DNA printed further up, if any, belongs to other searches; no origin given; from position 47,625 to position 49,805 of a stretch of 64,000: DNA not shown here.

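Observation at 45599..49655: Two-gene, about 19-heme module: candidate quinol-to-surface electron conduit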

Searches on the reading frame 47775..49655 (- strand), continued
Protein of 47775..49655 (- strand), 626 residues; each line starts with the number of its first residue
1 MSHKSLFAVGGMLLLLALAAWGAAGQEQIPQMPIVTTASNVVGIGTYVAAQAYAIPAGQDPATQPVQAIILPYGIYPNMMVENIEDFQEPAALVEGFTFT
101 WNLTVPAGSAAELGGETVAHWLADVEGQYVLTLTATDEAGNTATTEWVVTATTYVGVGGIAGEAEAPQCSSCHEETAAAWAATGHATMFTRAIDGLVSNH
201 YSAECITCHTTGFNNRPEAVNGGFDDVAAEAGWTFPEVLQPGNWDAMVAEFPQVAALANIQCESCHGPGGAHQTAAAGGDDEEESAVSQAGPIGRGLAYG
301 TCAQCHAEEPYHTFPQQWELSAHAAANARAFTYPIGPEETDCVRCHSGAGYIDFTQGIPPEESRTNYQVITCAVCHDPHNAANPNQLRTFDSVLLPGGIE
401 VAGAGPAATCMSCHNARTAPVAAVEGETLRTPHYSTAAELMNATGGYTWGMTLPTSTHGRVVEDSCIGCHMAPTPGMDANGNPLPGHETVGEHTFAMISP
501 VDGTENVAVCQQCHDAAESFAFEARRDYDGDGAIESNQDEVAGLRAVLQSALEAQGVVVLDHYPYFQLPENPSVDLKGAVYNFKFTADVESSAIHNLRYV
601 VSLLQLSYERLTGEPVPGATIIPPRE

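Call 10: find_related_loci(query=A1, collection=genome_contigs, flank=10000)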
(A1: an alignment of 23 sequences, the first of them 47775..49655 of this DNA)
Query A1 (626 aa) in genome_contigs; peptide patterns used: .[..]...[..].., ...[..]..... (x = any residue, [..] = any of these).
600 stretches matched a pattern (row limit reached: there are more); 516 encode a relative of the query (tblastn E <= 1e-3); the best 80 are kept; 80 distinct loci.
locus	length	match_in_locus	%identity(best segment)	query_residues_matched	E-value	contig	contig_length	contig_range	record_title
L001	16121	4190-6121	68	1-626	0e+0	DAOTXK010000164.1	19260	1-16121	MAG TPA_asm: Anaerolineae bacterium isolate H21_247 k133_185389, whole genome shotgun sequence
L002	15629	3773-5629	64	2-625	0e+0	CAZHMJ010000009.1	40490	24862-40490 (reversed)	MAG TPA_asm: uncultured Anaerolineae bacterium isolate binchicken_co27_456 genome assembly, contig: NODE_1686_length_404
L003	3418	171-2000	65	16-622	0e+0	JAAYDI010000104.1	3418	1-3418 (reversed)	MAG: Planctomycetaceae bacterium isolate AS06rmzACSIP_541 367805_AS06, whole genome shotgun sequence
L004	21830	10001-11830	65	16-622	0e+0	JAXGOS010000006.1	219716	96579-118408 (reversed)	MAG: Aggregatilineaceae bacterium isolate AnMBR.bin285 bin285_6, whole genome shotgun sequence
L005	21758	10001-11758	66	33-625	0e+0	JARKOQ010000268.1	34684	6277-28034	MAG: Aggregatilineales bacterium isolate D137_metabat.41 k141_100978, whole genome shotgun sequence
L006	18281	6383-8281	63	1-625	0e+0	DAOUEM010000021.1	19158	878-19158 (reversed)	MAG TPA_asm: Anaerolineae bacterium isolate N6_285 k139_922458, whole genome shotgun sequence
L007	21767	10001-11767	65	25-622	0e+0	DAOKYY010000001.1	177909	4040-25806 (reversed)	MAG TPA_asm: Aggregatilineaceae bacterium isolate AMR_MDS_0036 NODE_43_length_177909_cov_15.590012, whole genome shotgun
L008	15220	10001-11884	60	1-624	0e+0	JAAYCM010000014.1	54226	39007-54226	MAG: Chloroflexota bacterium isolate AS06rmzACSIP_45 45806_AS06, whole genome shotgun sequence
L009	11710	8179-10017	59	1-622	0e+0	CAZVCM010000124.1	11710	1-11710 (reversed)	MAG TPA_asm: uncultured Thermoflexus sp. isolate SRP187154_co1_370 genome assembly, contig: NODE_7515_length_11710_cov_5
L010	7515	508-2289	57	27-624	0e+0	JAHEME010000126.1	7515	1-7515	MAG: Chloroflexota bacterium isolate Ww65 NODE_26267_length_7515_cov_2.315526, whole genome shotgun sequence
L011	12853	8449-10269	57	5-622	0e+0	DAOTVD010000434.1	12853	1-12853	MAG TPA_asm: Anaerolineae bacterium isolate F7_116 k211_629434, whole genome shotgun sequence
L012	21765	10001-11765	65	28-624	0e+0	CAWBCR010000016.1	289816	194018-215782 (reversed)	MAG: uncultured Chloroflexia bacterium isolate MFD02416.bin.2.250 genome assembly, contig: contig_28957, whole genome sh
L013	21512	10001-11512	46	95-621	8e-139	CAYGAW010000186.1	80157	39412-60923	MAG TPA_asm: uncultured Anaerolineales bacterium isolate ERP108616_co1_293 genome assembly, contig: k119_726860, whole g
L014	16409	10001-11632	39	95-621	2e-113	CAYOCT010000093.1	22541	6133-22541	MAG TPA_asm: uncultured Nitrospiraceae bacterium isolate binchicken_co16_39 genome assembly, contig: NODE_3833_length_22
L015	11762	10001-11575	38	99-622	2e-105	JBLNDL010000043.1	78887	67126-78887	MAG: Sphingomonadaceae bacterium isolate MAG100 PRJNA950955_bin1_renamed_42, whole genome shotgun sequence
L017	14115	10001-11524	40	98-621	3e-104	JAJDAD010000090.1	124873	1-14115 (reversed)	MAG: candidate division KSB1 bacterium isolate OFTM153 OFTM153_89, whole genome shotgun sequence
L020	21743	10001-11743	36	41-613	9e-98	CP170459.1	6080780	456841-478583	MAG: Verrucomicrobiota bacterium isolate tig00002468 chromosome, complete genome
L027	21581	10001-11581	35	98-622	1e-92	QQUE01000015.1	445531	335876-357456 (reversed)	MAG: Calditrichaeota bacterium isolate CLD2 18, whole genome shotgun sequence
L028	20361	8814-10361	36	99-626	9e-93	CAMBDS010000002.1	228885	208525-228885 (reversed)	MAG: Caldithrix abyssi DSM 13497 isolate TH-08apr19-15 genome assembly, contig: TH-08apr19-C19, whole genome shotgun seq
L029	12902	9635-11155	34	98-611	2e-91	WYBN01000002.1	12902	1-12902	MAG: Melioribacteraceae bacterium isolate CHB1 k127_85360, whole genome shotgun sequence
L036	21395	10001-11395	37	124-614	9e-87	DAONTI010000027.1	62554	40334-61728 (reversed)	MAG TPA_asm: Verrucomicrobiota bacterium isolate AMR_MDS_4256 NODE_495_length_62554_cov_26.310005, whole genome shotgun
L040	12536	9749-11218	36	124-616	3e-84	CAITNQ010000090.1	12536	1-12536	MAG: uncultured Gemmatimonadetes bacterium isolate LaPlata_bin-0729 genome assembly, contig: bin-0729:090/561, whole gen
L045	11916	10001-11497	35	104-613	3e-82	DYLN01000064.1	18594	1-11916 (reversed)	MAG TPA_asm: Melioribacter roseus isolate SulCav_AS07-7_2_36_23 SulCav_AS07_7_2937_length_18594_cov_11_765198, whole gen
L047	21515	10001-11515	34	99-611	6e-82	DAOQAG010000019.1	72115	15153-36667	MAG TPA_asm: bacterium isolate AMR_MDS_1268 NODE_238_length_72115_cov_9.429142, whole genome shotgun sequence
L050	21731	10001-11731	34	62-604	4e-81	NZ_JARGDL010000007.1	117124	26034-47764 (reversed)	Stygiobacter electus strain 09-Me 7, whole genome shotgun sequence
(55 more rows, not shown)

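Call 15: find_encoding_contigs(protein=P0066, flank=10000, max_places=2)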
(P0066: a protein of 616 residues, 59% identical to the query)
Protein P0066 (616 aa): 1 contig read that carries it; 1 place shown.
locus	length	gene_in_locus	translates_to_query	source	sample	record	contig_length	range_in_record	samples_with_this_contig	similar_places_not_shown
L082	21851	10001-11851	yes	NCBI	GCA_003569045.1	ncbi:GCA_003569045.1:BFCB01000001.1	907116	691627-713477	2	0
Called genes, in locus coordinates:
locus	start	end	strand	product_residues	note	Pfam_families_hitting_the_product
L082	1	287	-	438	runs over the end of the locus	PF00005:ABC_tran, PF14524:Wzt_C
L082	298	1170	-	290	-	PF01061:ABC2_membrane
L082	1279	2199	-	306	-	PF00701:DHDPS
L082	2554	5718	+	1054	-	PF00989:PAS, PF08448:PAS_4, PF13188:PAS_8, PF13426:PAS_9, PF08447:PAS_3, PF00989:PAS, PF08448:PAS_4, PF13188:PAS_8, +15 more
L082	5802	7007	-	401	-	PF10814:CwsA (faint), PF09699:Paired_CXXCH_1 (faint), PF14537:Cytochrom_c3_2 (faint), PF14522:Cytochrome_C7 (weak)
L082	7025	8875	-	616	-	PF13435:Cytochrome_C554 (faint), PF14522:Cytochrome_C7 (faint), PF14537:Cytochrom_c3_2 (faint), PF22113:Mtrc-MtrF_II-IV_dom (faint), PF09699:Paired_CXXCH_1 (faint)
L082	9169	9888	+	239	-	-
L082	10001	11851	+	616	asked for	PF22113:Mtrc-MtrF_II-IV_dom (faint), PF14522:Cytochrome_C7 (faint), PF13435:Cytochrome_C554 (faint), PF14537:Cytochrom_c3_2 (faint), PF09699:Paired_CXXCH_1 (weak)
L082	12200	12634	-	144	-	PF01220:DHquinase_II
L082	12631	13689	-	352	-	PF13685:Fe-ADH_2, PF01761:DHQ_synthase, PF24621:DHQS_C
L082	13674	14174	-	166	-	PF13238:AAA_18 (weak), PF01202:SKI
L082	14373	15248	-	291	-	PF13276:HTH_21, PF00665:rve, PF13683:rve_3, PF13333:rve_2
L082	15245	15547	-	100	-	PF01527:HTH_Tnp_1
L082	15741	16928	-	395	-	PF01264:Chorismate_synt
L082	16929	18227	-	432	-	PF00579:tRNA-synt_1b, PF22421:SYY_C-terminal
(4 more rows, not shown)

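Call 27: predict_structure(alignment_id=A2)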
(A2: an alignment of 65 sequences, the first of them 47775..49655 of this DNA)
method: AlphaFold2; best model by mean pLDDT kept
length: 626 residues; sequences in the alignment: 65
mean_pLDDT: 90.0   pTM: 0.84
mean pLDDT of the five models: 90.0, 89.5, 89.4, 86.2, 83.7
residues with pLDDT >= 90: 419; 70-90: 177; 50-70: 20; < 50: 10
segments of 3 or more residues with pLDDT < 50: 279-288
pLDDT, mean of each block of 10 residues (from residue 1): 82 82 67 93 97 91 90 93 96 94 98 97 98 97 97 89 85 88 89 92 91 94 95 94 96 91 90 63 47 78 87 88 86 77 87 90 85 87 83 90 91 93 94 90 94 88 86 93 94 94 93 90 96 97 98 98 92 98 94 93 98 98 89
secondary structure, 60 per line:
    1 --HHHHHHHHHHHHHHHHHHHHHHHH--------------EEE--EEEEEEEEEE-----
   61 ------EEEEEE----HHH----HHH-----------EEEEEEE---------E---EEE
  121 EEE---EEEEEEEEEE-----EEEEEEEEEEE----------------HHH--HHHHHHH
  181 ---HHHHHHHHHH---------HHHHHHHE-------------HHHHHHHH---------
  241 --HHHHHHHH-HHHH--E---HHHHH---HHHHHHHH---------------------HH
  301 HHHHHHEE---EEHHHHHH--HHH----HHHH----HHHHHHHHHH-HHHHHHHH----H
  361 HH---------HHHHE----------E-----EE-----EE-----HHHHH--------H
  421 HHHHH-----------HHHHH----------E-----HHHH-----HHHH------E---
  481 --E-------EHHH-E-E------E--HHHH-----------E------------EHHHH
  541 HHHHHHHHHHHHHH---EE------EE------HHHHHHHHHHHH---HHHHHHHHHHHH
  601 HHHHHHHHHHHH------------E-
elements in order: H3-26 E41-43 E46-55 E67-72 E98-104 E118-123 E127-136 E142-152 H174-180 H184-193 H203-209 H224-231 H243-250 H252-255 H262-266 H270-277 H299-306 H314-319 H329-332 H337-346 H348-355 H372-375 H407-411 H420-425 H437-441 H458-461 H467-470 H508-511 H537-554 H574-585 H589-612

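Call 30: fold_search(model_id=the predicted structure, library=pdb)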
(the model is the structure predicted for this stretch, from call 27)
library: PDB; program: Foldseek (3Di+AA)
matches with E <= 10: 1031; with E <= 0.001: 0
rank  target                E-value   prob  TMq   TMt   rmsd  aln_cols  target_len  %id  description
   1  8f2n_E                8.0e-03  0.97  0.09  0.13  14.6       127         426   12  Phi-29 partially-expanded fiberless prohead (released 2023-11-15)
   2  7kpn_Z                1.4e-02  1.00  0.09  0.56   5.1        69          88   22  Adeno-associated virus serotype 5 in complex with the cellular receptor AAVR at 2.5 Angstroms resolution, AAV5 AAVR (released 2020-12-16)
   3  8jou_B                2.8e-02  0.82  0.07  0.35   7.5        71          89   21  Fiber I and fiber-tail-adaptor of phage GP4 (released 2024-01-03)
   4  8uf4_A                3.2e-02  0.89  0.09  0.32  15.2       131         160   15  Crystal structure of wildtype dystroglycan proteolytic domain (juxtamembrane domain) (released 2024-09-11)
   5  9avk                  3.9e-02  0.98  0.10  0.49   8.9       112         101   15  Structure of long Rib domain from Limosilactobacillus reuteri (released 2024-05-08)
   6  6ihb_R                4.1e-02  0.94  0.10  0.54  10.8       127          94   14  Adeno-Associated Virus 2 in complex with AAVR (released 2019-03-20)
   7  9d7z_J                4.1e-02  0.90  0.09  0.28   9.4       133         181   16  Shigella flexneri bacteriophage Moo19 Icosahedral Reconstruction (released 2025-01-15)
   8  4m03                  4.1e-02  0.30  0.07  0.25  26.4       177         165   12  C-terminal fragment(residues 576-751) of binding region of SraP (released 2014-06-18)
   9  4m00_A                4.6e-02  0.35  0.08  0.10  23.9       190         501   14  Crystal structure of the ligand binding region of staphylococcal adhesion SraP (released 2014-06-18)
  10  2yrl_MODEL_1_A        4.8e-02  1.00  0.08  0.46   2.1        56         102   25  Solution structure of the PKD domain from KIAA 1837 protein (released 2007-10-02)
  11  8uf4_C                5.9e-02  0.85  0.10  0.33  13.8       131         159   16  Crystal structure of wildtype dystroglycan proteolytic domain (juxtamembrane domain) (released 2024-09-11)
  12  8f2n_H                5.9e-02  0.84  0.09  0.13  13.9       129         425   12  Phi-29 partially-expanded fiberless prohead (released 2023-11-15)
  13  6aem_A                6.3e-02  0.80  0.08  0.48  15.3       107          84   20  Crystal structure of the PKD1 domain of Vibrio anguillarum Epp (released 2018-12-12)
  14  8f2o_n                6.3e-02  0.77  0.09  0.12  14.7       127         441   12  Phi-29 expanded, DNA-packaged fiberless prohead (released 2023-11-15)
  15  8f2m_D                6.6e-02  0.84  0.09  0.13  13.7       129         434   12  Phi-29 scaffolding protein bound to intermediate-state MCP (released 2023-11-15)
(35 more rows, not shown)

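Call 32: search_solved_structures(query=A2, max_evalue=10, show_alignments=3)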
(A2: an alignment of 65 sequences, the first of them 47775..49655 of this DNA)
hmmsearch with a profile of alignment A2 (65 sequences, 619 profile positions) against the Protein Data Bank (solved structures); distinct sequences matched with E-value up to 10: 11.
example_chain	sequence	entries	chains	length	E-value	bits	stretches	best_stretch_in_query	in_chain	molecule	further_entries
6i5b_A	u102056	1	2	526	2.8e-11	45.4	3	262-303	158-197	Uncharacterized protein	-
6qvm_A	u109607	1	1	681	2.7e-06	28.9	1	239-381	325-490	Multiheme cytochrome cf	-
1bvb_A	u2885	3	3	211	0.00072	20.9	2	169-217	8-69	CYTOCHROME C-554 | CYTOCHROME C554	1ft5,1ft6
6nz0_Z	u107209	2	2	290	0.0034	18.6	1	99-152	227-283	Dyslexia-associated protein KIAA0319-like protein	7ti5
4rkm_A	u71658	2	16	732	0.046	14.9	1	170-192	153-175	MccA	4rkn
7tfs_A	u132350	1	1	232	0.093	13.9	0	363-508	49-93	Cytochrome c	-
2j7a_A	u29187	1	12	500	0.11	13.7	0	165-234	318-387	CYTOCHROME C NITRITE REDUCTASE NRFA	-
2vr0_A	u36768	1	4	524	0.12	13.6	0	165-234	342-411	CYTOCHROME C NITRITE REDUCTASE, CATALYTIC SUBUNIT NFRA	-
2y72_A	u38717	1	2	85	0.33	12.1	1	118-152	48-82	COLLAGENASE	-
4jrw_A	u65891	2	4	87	0.35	12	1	118-152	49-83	Collagenase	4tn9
4aqo_A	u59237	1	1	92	0.4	11.8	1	118-152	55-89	COLLAGENASE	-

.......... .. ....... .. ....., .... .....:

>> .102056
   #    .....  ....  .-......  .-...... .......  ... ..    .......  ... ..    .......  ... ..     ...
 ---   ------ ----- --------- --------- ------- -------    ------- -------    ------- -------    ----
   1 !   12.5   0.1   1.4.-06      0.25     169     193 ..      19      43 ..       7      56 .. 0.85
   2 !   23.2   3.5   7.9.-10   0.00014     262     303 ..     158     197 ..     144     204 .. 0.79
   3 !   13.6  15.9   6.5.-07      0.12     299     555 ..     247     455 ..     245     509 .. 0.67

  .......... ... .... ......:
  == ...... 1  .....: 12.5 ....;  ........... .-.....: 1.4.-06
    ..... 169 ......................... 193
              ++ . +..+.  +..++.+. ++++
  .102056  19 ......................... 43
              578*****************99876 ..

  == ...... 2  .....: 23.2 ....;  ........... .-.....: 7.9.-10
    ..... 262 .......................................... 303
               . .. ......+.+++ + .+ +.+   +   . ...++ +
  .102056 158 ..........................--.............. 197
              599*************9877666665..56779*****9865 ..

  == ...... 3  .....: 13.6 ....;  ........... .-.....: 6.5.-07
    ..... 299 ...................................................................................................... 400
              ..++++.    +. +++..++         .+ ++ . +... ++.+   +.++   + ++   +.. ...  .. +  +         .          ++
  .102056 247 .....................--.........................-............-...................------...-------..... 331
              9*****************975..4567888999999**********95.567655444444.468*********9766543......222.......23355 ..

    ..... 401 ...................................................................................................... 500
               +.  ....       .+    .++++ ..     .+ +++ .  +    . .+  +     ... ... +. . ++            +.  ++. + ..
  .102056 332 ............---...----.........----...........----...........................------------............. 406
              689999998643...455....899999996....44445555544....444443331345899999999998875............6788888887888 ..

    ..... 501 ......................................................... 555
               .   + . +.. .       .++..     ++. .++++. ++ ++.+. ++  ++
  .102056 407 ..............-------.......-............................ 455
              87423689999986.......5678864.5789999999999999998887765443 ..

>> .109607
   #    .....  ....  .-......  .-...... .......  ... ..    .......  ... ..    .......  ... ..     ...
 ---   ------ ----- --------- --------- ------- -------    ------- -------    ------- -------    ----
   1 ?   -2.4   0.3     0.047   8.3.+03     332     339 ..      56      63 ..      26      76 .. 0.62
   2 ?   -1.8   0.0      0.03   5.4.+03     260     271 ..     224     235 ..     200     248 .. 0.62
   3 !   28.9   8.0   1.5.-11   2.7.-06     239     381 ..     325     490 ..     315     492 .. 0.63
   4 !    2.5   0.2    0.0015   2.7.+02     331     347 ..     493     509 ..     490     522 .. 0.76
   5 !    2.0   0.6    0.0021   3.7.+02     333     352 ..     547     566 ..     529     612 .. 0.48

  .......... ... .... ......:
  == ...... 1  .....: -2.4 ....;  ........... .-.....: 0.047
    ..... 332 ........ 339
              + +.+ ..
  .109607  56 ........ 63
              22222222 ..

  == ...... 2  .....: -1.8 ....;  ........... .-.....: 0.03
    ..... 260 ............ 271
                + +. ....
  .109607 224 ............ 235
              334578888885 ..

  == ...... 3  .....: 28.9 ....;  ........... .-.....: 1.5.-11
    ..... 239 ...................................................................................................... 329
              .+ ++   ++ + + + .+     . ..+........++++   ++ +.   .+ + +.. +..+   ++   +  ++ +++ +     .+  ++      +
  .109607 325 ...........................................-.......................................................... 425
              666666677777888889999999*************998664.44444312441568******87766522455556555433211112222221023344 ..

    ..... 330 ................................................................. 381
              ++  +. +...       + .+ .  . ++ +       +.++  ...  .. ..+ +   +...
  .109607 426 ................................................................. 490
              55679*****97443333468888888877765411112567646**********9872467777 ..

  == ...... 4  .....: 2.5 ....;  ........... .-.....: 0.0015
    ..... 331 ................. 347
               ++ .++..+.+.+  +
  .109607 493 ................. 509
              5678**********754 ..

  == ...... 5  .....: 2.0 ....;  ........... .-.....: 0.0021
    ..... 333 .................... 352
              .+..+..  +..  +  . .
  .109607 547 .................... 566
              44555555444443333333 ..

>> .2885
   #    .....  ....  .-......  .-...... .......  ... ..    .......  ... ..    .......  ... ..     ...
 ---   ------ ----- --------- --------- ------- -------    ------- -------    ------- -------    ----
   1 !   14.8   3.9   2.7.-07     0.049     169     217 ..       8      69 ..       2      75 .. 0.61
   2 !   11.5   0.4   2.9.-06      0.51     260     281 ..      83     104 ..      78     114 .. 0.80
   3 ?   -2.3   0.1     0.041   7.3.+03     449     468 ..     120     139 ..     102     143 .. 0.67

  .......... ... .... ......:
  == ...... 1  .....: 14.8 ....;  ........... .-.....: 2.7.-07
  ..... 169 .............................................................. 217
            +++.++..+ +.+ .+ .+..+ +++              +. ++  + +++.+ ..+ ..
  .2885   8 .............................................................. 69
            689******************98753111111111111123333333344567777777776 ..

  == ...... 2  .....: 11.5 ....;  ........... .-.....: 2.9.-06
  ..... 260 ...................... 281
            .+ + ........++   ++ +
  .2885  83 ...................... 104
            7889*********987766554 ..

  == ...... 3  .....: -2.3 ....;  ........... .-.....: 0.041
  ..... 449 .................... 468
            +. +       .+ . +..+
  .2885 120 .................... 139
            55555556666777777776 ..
